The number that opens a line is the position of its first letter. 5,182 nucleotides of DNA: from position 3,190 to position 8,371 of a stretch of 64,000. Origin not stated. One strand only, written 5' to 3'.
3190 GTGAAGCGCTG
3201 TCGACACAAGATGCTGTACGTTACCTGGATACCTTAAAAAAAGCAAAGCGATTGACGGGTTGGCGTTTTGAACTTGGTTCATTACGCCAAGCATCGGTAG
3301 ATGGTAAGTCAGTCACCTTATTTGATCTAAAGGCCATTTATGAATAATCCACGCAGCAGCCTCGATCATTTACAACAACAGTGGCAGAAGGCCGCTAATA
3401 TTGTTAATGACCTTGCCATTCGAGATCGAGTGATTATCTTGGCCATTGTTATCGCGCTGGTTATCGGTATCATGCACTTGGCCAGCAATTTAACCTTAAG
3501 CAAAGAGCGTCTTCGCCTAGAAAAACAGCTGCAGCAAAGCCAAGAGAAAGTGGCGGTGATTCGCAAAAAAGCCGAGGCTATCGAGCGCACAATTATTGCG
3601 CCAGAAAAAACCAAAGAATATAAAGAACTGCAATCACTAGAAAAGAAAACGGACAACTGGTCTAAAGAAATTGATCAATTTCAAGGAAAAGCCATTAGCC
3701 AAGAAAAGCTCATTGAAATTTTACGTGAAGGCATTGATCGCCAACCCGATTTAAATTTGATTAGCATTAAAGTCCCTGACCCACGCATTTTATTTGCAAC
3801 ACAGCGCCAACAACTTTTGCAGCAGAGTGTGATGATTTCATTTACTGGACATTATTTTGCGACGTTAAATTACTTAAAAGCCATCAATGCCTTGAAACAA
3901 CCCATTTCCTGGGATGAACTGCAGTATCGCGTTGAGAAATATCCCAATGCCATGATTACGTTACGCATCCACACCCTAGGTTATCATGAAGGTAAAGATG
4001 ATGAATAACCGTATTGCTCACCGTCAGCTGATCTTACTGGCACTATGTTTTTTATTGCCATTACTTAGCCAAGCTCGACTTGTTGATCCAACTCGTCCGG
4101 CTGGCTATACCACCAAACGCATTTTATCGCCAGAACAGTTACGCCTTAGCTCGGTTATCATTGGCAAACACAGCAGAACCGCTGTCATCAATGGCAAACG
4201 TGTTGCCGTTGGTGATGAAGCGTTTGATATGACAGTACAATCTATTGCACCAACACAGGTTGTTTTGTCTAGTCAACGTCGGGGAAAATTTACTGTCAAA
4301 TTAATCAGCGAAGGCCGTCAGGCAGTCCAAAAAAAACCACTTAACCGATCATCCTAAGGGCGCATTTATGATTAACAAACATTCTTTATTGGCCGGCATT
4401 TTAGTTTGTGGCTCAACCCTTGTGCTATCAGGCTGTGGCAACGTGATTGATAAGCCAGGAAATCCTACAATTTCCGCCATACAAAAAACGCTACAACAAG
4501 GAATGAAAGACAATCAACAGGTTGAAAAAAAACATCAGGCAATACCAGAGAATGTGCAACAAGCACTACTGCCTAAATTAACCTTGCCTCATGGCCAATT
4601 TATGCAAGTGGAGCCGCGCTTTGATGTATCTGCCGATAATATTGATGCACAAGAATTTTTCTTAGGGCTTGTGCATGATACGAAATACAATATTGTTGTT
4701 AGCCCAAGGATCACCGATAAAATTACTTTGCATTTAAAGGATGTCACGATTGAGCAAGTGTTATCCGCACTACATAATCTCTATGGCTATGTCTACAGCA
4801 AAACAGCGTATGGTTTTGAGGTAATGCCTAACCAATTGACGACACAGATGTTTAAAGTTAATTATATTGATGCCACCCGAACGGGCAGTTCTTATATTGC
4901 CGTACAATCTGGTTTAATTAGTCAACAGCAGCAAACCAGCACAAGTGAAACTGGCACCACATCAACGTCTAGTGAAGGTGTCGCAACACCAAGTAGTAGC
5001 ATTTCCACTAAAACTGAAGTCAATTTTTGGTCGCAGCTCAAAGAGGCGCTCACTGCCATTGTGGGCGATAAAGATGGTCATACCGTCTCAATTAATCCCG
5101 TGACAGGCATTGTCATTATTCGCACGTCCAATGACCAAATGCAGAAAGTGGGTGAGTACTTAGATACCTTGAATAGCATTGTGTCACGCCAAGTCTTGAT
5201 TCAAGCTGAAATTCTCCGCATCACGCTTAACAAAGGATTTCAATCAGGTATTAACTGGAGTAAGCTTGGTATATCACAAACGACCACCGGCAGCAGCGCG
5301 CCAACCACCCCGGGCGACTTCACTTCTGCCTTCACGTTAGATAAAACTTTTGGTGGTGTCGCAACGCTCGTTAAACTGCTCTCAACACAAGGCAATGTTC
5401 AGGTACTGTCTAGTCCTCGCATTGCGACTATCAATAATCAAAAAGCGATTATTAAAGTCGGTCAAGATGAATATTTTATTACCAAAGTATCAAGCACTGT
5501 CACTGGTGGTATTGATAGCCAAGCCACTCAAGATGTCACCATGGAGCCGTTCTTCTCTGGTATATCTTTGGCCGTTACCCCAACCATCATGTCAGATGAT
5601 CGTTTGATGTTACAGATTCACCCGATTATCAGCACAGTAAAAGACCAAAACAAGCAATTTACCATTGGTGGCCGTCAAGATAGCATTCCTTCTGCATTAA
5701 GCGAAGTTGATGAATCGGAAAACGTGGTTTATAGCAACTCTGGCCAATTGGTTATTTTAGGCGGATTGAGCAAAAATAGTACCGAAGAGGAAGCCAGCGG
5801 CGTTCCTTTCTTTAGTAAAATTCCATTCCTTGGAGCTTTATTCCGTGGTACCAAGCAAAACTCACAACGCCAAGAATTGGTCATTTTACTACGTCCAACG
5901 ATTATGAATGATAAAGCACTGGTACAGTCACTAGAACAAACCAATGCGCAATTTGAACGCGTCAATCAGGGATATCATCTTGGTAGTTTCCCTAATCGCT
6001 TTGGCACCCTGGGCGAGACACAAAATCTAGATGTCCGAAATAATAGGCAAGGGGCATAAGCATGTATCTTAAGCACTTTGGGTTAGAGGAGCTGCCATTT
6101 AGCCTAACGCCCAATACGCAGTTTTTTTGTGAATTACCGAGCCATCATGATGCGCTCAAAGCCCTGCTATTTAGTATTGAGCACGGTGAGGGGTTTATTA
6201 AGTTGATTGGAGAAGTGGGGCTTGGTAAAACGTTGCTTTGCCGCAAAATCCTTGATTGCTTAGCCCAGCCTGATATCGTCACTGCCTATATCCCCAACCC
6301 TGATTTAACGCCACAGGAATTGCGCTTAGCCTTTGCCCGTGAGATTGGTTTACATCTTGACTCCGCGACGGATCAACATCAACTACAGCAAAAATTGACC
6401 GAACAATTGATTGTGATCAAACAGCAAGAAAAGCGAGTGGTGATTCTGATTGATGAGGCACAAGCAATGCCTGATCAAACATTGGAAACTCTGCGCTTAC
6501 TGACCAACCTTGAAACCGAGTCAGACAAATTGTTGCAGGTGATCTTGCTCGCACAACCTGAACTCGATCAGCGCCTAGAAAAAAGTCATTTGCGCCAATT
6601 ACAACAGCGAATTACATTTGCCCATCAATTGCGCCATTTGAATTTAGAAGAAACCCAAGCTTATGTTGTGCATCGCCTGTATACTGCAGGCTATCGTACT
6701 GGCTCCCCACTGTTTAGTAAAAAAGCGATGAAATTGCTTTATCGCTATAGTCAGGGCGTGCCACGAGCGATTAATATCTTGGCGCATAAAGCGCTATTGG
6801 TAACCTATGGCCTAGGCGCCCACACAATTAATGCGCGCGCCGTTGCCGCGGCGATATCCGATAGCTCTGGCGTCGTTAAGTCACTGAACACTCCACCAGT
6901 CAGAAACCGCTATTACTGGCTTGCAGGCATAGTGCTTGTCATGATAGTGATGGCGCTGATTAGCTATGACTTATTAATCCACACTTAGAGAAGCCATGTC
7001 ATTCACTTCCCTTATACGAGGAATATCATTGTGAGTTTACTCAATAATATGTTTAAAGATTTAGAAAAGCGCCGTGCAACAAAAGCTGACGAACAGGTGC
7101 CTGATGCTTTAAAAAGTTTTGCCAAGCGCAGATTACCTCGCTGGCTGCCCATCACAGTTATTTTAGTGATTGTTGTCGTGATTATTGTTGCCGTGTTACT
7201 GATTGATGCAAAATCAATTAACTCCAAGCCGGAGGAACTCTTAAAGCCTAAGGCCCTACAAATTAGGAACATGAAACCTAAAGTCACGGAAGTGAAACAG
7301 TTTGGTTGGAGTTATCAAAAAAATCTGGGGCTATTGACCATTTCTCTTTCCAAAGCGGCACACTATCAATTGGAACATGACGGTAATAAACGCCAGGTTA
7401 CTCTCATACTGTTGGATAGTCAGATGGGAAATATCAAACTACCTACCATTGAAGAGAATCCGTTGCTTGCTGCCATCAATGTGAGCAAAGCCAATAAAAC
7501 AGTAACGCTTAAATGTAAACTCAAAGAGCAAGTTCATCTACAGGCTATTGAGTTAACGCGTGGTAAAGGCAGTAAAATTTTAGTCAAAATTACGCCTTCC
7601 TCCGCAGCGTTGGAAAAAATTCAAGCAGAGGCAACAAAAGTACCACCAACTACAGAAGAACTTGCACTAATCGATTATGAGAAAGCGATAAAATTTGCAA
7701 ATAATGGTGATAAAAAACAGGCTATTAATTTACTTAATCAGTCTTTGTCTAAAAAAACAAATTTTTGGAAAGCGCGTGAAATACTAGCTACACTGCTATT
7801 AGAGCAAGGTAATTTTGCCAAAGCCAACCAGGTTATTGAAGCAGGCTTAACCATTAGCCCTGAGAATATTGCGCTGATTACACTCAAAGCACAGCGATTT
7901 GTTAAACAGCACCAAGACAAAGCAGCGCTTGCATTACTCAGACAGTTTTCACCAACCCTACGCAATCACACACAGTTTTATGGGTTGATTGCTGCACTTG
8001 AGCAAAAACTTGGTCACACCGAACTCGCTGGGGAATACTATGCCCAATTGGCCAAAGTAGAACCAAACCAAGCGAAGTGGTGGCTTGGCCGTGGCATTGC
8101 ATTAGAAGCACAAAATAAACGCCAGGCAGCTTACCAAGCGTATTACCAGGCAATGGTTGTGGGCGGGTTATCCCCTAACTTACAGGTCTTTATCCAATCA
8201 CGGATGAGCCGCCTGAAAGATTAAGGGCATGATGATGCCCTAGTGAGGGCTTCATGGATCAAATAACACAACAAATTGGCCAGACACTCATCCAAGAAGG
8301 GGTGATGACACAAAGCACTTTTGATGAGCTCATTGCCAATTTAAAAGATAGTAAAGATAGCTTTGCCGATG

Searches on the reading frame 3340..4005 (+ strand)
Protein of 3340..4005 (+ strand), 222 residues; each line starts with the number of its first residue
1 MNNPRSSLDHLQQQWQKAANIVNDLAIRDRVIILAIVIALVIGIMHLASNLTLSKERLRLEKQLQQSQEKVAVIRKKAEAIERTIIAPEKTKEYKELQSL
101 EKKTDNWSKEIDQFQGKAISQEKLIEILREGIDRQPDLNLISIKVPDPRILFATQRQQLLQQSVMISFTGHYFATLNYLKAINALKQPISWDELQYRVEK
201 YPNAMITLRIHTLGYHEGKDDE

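Call 49: search_protein_families(library=pfam, proteins=[window:3340-4005:+])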
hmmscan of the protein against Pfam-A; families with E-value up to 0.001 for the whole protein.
window:3340-4005:+ (222 aa): 1 family
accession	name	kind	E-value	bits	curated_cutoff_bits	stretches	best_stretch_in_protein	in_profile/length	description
PF04612.17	T2SSM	-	5.6e-05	23.8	27.8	1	24-98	10-84/160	Type II secretion system (T2SS), protein M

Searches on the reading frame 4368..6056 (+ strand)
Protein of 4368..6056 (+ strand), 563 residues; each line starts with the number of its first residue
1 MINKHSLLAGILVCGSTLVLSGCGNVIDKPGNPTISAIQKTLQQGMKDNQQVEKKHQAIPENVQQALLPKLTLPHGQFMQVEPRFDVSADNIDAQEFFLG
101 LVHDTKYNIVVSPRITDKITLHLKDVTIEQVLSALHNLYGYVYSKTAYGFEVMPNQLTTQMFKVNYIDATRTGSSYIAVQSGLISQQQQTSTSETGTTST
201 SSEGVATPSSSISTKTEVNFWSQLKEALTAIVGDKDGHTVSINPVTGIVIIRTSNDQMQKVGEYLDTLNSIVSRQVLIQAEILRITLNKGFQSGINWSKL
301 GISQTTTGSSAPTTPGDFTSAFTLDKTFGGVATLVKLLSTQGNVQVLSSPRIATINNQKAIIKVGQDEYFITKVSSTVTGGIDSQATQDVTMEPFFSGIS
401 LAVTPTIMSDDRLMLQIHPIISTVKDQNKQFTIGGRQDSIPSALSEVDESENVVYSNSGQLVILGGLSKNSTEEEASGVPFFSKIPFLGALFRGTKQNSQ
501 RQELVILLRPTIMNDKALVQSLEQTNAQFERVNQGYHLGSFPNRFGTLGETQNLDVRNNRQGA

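Call 49: search_protein_families(library=pfam, proteins=[window:4368-6056:+])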
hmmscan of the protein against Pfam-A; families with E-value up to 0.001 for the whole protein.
window:4368-6056:+ (563 aa): 4 families
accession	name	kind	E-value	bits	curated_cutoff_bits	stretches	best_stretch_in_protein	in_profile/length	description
PF00263.26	Secretin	-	2.5e-37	128.5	27.5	1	338-513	2-168/169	Bacterial type II and III secretion system protein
PF07655.18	Secretin_N_2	-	1.2e-16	61.4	23.4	1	159-244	1-89/91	Secretin N-terminal domain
PF07660.19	STN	-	0.00013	22.1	28.4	1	107-145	1-42/52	Secretin and TonB N terminus short domain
PF01900.24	RNase_P_Rpp14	-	0.00098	19.6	23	0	216-279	18-88/104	Rpp14/Pop5 family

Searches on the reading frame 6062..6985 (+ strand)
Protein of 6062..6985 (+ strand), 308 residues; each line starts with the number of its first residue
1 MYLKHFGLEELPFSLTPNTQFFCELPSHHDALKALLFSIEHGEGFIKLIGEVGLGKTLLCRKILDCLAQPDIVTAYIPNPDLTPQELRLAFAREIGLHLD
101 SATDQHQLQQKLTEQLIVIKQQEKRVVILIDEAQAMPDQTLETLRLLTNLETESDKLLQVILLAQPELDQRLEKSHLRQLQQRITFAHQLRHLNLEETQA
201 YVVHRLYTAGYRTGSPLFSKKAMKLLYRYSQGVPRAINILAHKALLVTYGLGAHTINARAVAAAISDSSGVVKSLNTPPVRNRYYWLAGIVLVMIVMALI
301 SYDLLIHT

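Call 49: search_protein_families(library=pfam, proteins=[window:6062-6985:+])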
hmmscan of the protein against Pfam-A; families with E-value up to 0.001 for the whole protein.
window:6062-6985:+ (308 aa): 6 families
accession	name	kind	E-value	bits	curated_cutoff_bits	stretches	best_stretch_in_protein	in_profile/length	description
PF13401.12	AAA_22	-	1.6e-28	100.1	27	1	41-172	3-130/130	AAA domain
PF13191.12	AAA_16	-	4.1e-08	34.3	32.6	1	30-157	10-164/167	AAA ATPase domain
PF01637.24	ATPase_2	-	0.00017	21.9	33.2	1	31-137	7-123/225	ATPase domain predominantly from Archaea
PF00004.35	AAA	-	0.00024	22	21.2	1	48-177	3-119/131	ATPase family associated with various cellular activities (AAA)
PF24883.2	NPHP3_N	-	0.00049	20.8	24.8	0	101-162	101-161/164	Nephrocystin 3, N-terminal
PF07728.20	AAA_5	-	0.00085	19.8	22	0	48-151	4-94/139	AAA domain (dynein-related subfamily)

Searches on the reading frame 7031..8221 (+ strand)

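Call 49: search_protein_families(library=pfam, proteins=[window:7031-8221:+])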
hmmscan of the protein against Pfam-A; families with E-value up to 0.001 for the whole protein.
window:7031-8221:+ (397 aa): 8 families
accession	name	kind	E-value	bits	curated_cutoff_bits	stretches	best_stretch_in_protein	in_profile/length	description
PF14559.12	TPR_19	-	8e-11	42.6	25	2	256-323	1-68/68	Tetratricopeptide repeat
PF13432.12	TPR_16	-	8.4e-10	39.4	32.7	1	324-376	7-58/65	Tetratricopeptide repeat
PF13428.12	TPR_14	-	4.3e-08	33.5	23.5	0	248-288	3-43/44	Tetratricopeptide repeat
PF12569.14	NatA_aux_su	-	0.0001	21.8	33.3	0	286-375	10-99/515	N-terminal acetyltransferase A, auxiliary subunit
PF07719.23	TPR_2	-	0.00022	21.6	27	0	252-279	7-34/34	Tetratricopeptide repeat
PF25058.1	ARM_TT21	-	0.00029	21.3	27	0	195-259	77-141/155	Tetratricopeptide repeat protein 21 ARM repeat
PF24575.1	TPR_Slam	-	0.00046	21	35.2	1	209-267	44-102/104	Surface lipoprotein assembly modifier, N-terminal TPR repeats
PF13371.12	TPR_9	-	0.00071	20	35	0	329-371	10-52/73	Tetratricopeptide repeat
